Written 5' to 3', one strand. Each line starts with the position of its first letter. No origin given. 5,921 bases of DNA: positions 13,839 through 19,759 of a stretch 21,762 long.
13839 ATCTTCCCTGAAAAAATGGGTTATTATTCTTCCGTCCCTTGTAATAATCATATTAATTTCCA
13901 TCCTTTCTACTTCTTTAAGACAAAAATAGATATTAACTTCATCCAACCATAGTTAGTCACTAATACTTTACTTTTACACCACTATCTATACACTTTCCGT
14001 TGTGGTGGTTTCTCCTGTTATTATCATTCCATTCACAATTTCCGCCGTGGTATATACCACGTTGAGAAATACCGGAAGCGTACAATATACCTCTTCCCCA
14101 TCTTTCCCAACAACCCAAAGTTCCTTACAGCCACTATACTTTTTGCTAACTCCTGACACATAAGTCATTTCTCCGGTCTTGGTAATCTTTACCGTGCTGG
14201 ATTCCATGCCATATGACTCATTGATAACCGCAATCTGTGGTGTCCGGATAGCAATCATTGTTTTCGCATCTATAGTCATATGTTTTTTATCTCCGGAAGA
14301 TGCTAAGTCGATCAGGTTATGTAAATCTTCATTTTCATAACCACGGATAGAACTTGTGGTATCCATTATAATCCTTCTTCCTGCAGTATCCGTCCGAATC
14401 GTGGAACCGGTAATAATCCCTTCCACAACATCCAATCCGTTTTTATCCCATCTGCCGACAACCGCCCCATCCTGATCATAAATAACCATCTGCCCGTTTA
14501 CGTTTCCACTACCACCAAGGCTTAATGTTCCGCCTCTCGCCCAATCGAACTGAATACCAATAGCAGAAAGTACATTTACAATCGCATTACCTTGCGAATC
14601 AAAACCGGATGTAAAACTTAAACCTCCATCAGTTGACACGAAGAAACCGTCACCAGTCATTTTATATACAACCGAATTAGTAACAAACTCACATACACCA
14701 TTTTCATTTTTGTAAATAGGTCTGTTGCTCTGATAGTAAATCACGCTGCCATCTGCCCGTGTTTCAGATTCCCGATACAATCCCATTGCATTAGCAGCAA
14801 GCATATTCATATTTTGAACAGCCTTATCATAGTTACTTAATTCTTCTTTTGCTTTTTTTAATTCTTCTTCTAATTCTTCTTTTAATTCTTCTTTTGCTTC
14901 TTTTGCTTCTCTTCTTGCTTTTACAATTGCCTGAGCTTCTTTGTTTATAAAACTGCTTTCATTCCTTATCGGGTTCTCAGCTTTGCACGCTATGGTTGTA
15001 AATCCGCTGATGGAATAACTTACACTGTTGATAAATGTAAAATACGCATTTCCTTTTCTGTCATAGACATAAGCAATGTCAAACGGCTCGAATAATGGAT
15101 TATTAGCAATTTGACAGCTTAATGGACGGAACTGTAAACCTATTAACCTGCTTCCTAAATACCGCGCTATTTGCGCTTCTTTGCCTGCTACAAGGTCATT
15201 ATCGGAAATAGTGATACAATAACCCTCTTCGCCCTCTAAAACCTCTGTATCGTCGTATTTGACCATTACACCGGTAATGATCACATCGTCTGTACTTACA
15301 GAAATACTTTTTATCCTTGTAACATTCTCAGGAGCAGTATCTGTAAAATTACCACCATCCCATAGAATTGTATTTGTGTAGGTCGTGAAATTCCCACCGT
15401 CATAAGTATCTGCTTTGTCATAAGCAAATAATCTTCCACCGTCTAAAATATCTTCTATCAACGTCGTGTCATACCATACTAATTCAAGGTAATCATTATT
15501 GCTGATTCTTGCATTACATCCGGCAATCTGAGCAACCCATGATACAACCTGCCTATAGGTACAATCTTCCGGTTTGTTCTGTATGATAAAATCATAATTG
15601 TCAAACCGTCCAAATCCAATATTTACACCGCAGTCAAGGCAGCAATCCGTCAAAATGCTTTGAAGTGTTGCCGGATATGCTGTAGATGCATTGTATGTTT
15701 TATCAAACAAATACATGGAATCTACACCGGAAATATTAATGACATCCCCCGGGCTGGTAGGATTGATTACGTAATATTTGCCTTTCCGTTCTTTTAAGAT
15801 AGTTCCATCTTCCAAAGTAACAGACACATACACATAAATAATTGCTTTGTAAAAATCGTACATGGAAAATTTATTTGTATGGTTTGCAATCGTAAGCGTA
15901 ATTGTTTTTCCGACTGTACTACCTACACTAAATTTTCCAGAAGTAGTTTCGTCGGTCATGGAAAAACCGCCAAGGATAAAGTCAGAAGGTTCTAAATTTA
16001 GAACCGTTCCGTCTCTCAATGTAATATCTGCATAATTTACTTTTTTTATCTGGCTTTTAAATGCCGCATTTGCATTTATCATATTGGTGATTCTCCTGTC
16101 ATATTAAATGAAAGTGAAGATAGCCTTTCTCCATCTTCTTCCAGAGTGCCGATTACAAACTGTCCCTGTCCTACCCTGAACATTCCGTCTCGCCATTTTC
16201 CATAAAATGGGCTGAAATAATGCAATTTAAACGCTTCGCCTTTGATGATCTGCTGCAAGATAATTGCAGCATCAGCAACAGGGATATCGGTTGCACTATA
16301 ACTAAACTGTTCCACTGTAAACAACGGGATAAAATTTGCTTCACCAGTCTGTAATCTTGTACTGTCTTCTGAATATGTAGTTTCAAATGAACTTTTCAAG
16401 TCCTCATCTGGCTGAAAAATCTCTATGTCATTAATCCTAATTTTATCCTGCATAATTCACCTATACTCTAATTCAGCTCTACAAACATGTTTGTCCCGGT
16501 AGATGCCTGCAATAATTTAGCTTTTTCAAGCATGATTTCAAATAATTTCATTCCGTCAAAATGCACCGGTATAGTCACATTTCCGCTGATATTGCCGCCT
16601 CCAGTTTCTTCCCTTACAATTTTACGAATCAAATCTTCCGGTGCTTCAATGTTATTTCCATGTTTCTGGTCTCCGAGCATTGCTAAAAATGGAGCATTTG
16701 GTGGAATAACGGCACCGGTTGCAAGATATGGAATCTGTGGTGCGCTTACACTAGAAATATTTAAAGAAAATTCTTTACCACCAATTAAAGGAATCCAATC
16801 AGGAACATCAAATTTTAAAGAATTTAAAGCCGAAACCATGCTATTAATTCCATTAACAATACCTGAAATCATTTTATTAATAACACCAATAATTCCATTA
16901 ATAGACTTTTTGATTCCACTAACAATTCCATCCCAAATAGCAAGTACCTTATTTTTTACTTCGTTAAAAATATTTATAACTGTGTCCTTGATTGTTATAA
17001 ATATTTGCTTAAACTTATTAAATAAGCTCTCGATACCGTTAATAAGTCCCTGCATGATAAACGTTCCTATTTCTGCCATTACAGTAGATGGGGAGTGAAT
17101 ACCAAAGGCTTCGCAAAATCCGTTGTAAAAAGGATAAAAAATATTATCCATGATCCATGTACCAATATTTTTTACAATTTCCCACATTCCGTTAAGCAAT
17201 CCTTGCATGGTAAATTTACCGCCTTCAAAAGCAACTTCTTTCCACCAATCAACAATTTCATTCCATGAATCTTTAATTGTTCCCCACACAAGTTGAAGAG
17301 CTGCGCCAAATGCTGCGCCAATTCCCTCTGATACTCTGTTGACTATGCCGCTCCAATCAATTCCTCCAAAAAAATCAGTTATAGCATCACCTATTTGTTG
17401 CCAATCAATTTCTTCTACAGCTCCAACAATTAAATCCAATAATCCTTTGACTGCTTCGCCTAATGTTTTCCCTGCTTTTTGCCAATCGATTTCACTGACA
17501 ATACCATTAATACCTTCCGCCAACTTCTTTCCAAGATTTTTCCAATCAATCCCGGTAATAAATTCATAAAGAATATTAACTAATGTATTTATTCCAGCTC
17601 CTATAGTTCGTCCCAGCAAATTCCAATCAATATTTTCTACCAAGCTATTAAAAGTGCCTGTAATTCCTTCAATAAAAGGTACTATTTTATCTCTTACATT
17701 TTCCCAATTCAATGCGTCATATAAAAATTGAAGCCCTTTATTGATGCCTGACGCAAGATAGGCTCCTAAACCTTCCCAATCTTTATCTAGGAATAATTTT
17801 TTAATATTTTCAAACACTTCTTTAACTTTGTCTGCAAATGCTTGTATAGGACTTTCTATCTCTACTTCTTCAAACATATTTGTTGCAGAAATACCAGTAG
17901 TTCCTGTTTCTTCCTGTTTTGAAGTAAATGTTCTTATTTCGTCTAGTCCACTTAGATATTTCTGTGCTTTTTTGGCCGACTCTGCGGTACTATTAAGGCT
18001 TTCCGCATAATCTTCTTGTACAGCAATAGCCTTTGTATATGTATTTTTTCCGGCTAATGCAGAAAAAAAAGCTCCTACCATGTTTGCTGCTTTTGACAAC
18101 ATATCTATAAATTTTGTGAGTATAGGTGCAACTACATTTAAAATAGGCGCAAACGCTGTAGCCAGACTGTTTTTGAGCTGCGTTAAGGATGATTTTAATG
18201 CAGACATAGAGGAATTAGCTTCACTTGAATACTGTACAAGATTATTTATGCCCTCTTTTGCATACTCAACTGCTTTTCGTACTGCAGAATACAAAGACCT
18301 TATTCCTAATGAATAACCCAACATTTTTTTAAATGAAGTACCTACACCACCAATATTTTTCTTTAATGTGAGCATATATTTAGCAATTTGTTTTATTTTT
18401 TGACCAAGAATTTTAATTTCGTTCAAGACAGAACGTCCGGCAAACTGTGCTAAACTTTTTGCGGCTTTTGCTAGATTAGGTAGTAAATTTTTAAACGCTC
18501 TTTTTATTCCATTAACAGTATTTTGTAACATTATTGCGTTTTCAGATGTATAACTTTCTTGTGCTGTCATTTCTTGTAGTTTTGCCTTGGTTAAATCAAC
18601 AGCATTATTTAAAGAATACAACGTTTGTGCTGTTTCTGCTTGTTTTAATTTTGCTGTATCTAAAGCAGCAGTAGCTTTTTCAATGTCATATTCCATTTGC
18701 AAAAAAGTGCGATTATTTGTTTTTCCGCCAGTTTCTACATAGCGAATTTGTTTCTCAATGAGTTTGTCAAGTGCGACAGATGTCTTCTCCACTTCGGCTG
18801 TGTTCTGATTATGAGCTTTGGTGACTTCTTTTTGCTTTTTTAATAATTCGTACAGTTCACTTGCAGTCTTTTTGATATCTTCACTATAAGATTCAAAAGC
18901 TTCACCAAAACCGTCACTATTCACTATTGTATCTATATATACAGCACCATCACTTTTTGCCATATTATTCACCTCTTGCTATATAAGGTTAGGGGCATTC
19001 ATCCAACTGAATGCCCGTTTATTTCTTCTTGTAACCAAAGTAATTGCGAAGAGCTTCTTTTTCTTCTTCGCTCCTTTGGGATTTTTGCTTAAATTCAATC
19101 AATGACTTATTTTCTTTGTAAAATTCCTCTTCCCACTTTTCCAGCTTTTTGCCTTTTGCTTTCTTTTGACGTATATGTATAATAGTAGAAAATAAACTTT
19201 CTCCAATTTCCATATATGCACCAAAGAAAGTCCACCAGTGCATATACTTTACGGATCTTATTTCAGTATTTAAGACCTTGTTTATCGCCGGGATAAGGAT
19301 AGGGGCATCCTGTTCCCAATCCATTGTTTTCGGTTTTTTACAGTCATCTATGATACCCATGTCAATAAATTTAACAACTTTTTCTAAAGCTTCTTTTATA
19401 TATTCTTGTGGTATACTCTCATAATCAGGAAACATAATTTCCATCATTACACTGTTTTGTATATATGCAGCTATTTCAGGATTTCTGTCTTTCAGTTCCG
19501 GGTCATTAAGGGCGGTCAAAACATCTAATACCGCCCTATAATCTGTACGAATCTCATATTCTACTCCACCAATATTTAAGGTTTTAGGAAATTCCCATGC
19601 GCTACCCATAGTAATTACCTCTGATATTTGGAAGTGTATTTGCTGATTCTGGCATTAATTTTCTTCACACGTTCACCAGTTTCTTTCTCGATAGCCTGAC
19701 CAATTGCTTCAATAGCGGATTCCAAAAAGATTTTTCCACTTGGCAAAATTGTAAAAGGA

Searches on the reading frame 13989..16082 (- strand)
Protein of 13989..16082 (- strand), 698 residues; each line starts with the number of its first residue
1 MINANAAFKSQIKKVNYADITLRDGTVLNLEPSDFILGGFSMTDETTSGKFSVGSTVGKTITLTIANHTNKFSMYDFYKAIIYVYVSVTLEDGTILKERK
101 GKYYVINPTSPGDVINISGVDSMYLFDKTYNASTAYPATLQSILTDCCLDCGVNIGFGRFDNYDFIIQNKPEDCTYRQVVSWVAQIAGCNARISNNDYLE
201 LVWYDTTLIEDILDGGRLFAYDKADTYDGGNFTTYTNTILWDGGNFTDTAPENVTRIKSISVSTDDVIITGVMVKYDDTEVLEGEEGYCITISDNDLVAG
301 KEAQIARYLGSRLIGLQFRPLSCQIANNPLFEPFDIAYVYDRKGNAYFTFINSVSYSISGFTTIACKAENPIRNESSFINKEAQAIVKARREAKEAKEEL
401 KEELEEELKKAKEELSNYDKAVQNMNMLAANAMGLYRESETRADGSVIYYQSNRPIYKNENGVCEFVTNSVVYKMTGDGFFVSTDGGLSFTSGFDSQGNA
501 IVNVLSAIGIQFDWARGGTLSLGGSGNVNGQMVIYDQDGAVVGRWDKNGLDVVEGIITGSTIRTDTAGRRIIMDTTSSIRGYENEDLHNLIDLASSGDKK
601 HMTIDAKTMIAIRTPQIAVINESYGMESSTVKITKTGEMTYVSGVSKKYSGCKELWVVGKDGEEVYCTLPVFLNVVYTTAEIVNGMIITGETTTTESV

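Call 97: search_protein_families(library=phrogs, proteins=[window:13989-16082:-], max_evalue=0.001)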
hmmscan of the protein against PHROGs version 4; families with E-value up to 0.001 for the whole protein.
window:13989-16082:- (698 aa): 3 families
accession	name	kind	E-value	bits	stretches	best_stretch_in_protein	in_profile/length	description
phrog_6616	-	tail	8.8e-121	405.6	1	6-591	11-533/991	tail protein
phrog_23052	-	unknown function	2.8e-09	37.1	1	18-212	23-221/613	-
phrog_32308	-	unknown function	0.00026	20.2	1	100-190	113-203/709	-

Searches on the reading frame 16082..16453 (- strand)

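Call 97: search_protein_families(library=phrogs, proteins=[window:16082-16453:-], max_evalue=0.001)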
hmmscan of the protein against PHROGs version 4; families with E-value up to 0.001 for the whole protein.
window:16082-16453:- (124 aa): 1 family
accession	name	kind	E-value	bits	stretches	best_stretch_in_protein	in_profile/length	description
phrog_1194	-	unknown function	1.5e-07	32.3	1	3-119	4-123/125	-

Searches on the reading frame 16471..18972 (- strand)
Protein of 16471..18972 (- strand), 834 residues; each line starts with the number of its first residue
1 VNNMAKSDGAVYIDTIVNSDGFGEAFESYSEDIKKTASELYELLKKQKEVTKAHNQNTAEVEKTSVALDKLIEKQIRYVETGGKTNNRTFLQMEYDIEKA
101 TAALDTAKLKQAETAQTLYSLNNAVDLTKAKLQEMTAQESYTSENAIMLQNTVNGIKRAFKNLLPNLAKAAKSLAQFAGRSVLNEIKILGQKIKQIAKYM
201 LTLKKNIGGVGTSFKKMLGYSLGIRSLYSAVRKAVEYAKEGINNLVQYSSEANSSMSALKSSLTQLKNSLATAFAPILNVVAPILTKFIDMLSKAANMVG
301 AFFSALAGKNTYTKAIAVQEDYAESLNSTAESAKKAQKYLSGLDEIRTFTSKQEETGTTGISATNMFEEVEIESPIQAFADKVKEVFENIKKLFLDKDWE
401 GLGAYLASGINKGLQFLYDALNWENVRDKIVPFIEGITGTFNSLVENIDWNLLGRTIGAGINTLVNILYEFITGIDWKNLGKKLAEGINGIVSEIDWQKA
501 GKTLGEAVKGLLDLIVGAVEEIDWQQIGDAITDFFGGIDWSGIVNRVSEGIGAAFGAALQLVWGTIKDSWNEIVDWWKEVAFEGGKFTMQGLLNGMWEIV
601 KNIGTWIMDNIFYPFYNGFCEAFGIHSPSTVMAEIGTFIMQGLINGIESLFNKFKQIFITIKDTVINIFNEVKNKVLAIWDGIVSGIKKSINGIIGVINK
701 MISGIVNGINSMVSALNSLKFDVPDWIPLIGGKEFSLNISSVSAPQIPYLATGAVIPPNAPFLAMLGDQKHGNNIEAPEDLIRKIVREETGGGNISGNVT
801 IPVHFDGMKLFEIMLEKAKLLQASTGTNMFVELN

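Call 97: search_protein_families(library=phrogs, proteins=[window:16471-18972:-], max_evalue=0.001)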
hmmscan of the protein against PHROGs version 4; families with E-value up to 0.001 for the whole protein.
window:16471-18972:- (834 aa): 23 families
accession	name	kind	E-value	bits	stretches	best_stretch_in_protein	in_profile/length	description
phrog_1535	-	tail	2.4e-65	222.4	2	28-522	138-703/1152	tail length tape measure protein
phrog_37543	-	unknown function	4.2e-37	129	1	187-407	34-254/622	-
phrog_28918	-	unknown function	1.5e-29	103.4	2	319-538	288-527/1445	-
phrog_1272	-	tail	4.9e-27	95.1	3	150-579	695-1084/1606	tail length tape measure protein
phrog_58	-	tail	2.5e-23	83.5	2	27-652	193-987/1544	tail length tape measure protein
phrog_167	-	tail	1.7e-22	80.1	1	22-772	467-1051/1555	tail length tape measure protein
phrog_305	-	tail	9.2e-20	71.9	1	19-653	374-740/1001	tail length tape measure protein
phrog_23464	-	unknown function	1.1e-15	58.4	1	633-801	347-506/539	-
phrog_5493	-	tail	1.8e-14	54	1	58-674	465-1036/1102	tail length tape measure protein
phrog_4200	-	tail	1e-13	51.7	1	263-706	243-569/732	tail length tape measure protein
phrog_8462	-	tail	4.3e-13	49.9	1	457-649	357-520/672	tail length tape measure protein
phrog_30543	-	tail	4.6e-11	42.3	1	629-746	802-912/1167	tail length tape measure protein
phrog_1204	-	tail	9e-11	41.4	1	585-650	1295-1359/1483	tail protein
phrog_5448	-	tail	6.4e-09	34.2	1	224-711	1381-1875/3103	tail length tape measure protein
phrog_4070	-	tail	1.7e-08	34.1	1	499-717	180-395/989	tail length tape measure protein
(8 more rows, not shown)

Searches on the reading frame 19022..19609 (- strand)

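Call 97: search_protein_families(library=phrogs, proteins=[window:19022-19609:-], max_evalue=0.001)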
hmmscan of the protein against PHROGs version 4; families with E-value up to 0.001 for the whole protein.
window:19022-19609:- (196 aa): 1 family
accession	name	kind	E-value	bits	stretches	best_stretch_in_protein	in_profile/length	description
phrog_706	-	unknown function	1.3e-34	120.6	1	4-186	5-195/201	-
